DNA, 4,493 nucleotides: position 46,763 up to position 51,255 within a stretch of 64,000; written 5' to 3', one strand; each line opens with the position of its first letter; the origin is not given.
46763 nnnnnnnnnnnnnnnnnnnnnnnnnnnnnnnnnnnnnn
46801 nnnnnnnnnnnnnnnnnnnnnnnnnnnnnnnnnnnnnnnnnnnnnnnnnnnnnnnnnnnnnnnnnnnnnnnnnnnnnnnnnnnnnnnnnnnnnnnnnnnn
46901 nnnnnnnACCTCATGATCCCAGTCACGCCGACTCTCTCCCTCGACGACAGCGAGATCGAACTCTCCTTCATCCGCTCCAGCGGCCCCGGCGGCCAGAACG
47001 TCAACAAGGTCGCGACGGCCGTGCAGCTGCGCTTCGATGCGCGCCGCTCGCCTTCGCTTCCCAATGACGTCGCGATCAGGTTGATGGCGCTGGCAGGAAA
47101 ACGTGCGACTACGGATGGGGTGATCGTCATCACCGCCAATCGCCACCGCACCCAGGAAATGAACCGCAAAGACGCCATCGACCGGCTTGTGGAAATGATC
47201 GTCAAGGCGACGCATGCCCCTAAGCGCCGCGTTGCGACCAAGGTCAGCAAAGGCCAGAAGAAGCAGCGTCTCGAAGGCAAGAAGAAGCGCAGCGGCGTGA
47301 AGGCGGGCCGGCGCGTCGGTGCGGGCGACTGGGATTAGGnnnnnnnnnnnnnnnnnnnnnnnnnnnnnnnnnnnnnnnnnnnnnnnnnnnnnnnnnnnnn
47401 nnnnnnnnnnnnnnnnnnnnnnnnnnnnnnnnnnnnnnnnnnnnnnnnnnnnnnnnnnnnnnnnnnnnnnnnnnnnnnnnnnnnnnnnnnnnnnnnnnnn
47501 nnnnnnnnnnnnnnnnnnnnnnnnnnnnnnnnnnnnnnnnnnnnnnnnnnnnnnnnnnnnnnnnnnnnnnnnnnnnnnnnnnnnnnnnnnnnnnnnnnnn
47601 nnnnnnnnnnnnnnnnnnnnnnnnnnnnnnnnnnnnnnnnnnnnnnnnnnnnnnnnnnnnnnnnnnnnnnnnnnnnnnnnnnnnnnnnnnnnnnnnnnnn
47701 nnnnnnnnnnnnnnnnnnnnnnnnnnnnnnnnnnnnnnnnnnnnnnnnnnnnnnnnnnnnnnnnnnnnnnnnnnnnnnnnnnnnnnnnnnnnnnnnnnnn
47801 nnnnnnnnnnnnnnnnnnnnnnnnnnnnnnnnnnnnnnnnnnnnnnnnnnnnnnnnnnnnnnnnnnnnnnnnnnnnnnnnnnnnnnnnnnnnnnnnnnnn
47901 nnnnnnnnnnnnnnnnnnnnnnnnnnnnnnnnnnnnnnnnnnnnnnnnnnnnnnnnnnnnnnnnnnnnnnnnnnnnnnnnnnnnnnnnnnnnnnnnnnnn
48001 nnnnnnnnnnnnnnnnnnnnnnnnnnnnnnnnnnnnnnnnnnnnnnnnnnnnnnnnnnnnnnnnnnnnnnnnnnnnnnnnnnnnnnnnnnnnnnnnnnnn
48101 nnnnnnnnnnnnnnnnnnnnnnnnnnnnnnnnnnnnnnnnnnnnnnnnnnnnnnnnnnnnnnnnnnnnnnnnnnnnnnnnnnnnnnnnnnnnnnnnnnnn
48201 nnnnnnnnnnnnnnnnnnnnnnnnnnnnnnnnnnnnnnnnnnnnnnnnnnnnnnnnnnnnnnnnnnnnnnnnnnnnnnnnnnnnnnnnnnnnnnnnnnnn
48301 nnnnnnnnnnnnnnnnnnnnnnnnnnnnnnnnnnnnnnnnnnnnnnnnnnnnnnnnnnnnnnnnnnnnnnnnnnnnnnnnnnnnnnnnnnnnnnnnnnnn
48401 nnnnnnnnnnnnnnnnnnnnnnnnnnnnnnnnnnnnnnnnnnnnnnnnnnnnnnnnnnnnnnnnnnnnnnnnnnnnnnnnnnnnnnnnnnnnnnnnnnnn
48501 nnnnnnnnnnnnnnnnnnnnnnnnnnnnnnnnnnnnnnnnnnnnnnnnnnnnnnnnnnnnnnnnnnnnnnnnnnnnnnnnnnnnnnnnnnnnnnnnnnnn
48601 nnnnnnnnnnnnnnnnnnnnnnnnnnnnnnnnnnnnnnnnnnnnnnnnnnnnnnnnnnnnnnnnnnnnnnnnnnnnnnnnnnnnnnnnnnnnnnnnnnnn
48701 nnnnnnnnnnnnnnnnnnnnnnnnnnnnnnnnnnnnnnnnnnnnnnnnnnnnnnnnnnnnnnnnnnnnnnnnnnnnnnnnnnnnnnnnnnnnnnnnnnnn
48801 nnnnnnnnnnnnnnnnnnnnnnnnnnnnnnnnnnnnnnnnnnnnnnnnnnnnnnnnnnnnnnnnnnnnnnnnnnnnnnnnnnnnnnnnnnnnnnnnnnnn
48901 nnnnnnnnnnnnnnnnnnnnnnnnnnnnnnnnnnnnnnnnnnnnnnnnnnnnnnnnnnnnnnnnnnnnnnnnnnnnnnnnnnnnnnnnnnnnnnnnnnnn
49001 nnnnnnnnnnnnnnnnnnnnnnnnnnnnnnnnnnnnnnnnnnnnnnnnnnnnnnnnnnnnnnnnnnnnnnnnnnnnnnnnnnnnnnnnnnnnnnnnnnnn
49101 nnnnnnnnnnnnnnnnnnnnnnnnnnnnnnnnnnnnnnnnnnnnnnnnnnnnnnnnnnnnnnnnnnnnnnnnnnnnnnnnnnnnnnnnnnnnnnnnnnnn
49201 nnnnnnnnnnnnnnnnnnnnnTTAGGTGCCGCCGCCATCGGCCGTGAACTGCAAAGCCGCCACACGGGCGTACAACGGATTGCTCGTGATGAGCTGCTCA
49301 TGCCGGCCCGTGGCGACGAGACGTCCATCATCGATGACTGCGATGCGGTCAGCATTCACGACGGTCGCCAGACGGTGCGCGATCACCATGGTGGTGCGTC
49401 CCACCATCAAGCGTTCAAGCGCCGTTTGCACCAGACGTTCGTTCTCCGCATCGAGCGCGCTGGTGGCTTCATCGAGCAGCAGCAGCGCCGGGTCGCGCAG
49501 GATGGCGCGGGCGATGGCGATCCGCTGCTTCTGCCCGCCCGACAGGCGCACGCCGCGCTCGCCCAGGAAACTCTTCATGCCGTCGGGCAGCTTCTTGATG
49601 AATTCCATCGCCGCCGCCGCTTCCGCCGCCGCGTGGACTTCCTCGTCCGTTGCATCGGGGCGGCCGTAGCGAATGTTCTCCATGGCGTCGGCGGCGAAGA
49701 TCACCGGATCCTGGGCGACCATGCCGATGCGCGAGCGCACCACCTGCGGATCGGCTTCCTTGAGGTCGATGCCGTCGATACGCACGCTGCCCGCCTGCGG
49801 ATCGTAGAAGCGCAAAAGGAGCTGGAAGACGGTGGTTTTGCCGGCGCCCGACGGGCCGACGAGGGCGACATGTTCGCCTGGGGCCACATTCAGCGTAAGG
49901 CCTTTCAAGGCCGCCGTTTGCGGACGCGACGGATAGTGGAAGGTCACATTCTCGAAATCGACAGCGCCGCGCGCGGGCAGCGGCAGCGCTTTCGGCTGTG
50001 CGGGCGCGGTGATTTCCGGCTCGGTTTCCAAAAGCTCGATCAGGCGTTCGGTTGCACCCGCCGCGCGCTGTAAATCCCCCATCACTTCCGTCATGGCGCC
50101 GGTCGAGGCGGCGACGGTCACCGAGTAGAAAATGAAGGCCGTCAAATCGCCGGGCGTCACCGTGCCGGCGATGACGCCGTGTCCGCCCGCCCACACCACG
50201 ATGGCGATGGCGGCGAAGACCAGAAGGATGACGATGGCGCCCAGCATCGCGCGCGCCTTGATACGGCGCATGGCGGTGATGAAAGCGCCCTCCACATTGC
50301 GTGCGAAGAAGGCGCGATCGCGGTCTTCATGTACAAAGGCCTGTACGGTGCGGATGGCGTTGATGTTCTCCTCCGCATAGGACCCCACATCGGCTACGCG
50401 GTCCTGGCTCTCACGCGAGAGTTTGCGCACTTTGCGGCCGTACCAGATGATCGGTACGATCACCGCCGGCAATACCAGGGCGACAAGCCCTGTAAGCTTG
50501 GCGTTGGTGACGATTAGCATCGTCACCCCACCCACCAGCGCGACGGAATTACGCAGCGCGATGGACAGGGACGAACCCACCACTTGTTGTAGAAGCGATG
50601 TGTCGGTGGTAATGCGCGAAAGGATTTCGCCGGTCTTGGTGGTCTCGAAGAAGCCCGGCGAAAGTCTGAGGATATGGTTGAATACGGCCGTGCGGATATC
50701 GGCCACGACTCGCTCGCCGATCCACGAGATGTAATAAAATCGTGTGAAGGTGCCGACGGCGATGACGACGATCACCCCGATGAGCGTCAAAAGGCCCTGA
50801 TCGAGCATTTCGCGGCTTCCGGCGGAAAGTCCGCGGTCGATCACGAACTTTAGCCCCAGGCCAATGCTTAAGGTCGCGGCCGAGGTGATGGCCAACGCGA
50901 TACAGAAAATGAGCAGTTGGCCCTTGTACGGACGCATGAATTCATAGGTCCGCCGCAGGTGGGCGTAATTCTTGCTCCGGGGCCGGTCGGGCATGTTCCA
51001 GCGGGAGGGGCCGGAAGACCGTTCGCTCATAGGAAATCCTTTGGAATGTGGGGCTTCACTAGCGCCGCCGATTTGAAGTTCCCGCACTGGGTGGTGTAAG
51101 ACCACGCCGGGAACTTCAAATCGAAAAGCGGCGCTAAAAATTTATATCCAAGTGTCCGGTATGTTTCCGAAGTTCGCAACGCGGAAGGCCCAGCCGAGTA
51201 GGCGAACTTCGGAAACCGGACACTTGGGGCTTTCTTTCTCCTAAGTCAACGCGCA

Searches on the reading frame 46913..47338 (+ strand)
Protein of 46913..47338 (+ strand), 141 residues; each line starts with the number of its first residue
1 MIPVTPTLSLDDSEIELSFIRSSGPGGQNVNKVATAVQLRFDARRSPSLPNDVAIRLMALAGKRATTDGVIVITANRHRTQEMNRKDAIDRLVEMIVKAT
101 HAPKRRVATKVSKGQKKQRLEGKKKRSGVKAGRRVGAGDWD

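Call 16: search_protein_families(library=ncbifam, proteins=[window:46913-47338:+], max_evalue=0.001)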
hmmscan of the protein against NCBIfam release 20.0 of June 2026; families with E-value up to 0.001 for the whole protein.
window:46913-47338:+ (141 aa): 5 families
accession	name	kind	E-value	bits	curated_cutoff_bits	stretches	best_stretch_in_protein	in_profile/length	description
NF006718.0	PRK09256.1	equivalog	5.7e-54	181.6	100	1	1-134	3-135/140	alternative ribosome rescue aminoacyl-tRNA hydrolase ArfB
TIGR00020.2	prfB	exception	5.4e-11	42.1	370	1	8-128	222-316/353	peptide chain release factor 2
NF001859.2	PRK00591.1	equivalog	5.2e-09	35.7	400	1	8-41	209-242/347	peptide chain release factor 1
TIGR03072.1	release_prfH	equivalog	2.3e-07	30.5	166.65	1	10-38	103-131/200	peptide chain release factor H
TIGR00019.1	prfA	equivalog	2e-06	27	423.25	1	9-39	218-248/361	peptide chain release factor 1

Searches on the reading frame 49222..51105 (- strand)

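Call 16: search_protein_families(library=ncbifam, proteins=[window:49222-51105:-], max_evalue=0.001)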
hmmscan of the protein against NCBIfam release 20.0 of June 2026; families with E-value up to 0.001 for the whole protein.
window:49222-51105:- (627 aa): 185 families (the best 25 are shown)
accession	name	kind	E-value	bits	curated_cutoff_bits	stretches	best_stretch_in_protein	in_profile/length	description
TIGR02204.1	MsbA_rel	hypoth_equivalog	3.1e-260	864.8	780.4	1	46-620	2-576/576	ABC transporter, permease/ATP-binding protein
TIGR02203.1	MsbA_lipidA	equivalog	2.2e-143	478.8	602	1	51-621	3-571/572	lipid A export permease/ATP-binding protein MsbA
TIGR00958.1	3a01208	subfamily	1.9e-141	472.7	874.6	1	43-614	142-709/711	antigen peptide transporter 2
NF008381.0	PRK11176.1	equivalog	1.2e-122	410.2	867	1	46-621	9-581/582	lipid A ABC transporter ATP-binding protein/permease MsbA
NF052233.1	CphA_assoc_ABC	equivalog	1.2e-119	400.8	880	1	48-619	170-743/766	cyanophycin metabolism-associated ABC transporter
NF045513.1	HepA_fam_ABC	equivalog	1.9e-113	380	725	1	104-607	98-597/610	heterocyst formation ABC transporter subunit HepA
TIGR01846.1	type_I_sec_HlyB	subfamily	1.4e-108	364.1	725.55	1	66-619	144-692/694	type I secretion system permease/ATPase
NF010178.0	PRK13657.1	equivalog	5.6e-97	325.6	733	1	52-621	9-572/588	glucan ABC transporter ATP-binding protein/ permease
TIGR03797.1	NHLM_micro_ABC2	equivalog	5.1e-94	316.1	709.4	1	57-619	131-685/686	NHLP bacteriocin export ABC transporter permease/ATPase subunit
TIGR03375.1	type_I_sec_LssB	subfamily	2.8e-89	300.2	693.1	1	109-608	193-691/696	type I secretion system permease/ATPase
TIGR03796.1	NHLM_micro_ABC1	equivalog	8.3e-88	295.3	853.3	1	64-615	156-708/710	NHLP family bacteriocin export ABC transporter peptidase/permease/ATPase subunit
TIGR01193.1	bacteriocin_ABC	subfamily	3e-84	283.9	523.85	1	65-615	159-705/708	peptide cleavage/export ABC transporter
NF008056.1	PRK10790.1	equivalog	4.7e-83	279.7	746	1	45-621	6-577/584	SmdB family multidrug efflux ABC transporter permease/ATP-binding protein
NF008055.0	PRK10789.1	equivalog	1.7e-81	274.4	845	1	97-614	48-566/590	SmdA family multidrug ABC transporter permease/ATP-binding protein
TIGR02868.1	CydC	equivalog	3.5e-81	273.4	329.05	1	132-579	83-530/530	thiol reductant ABC exporter subunit CydC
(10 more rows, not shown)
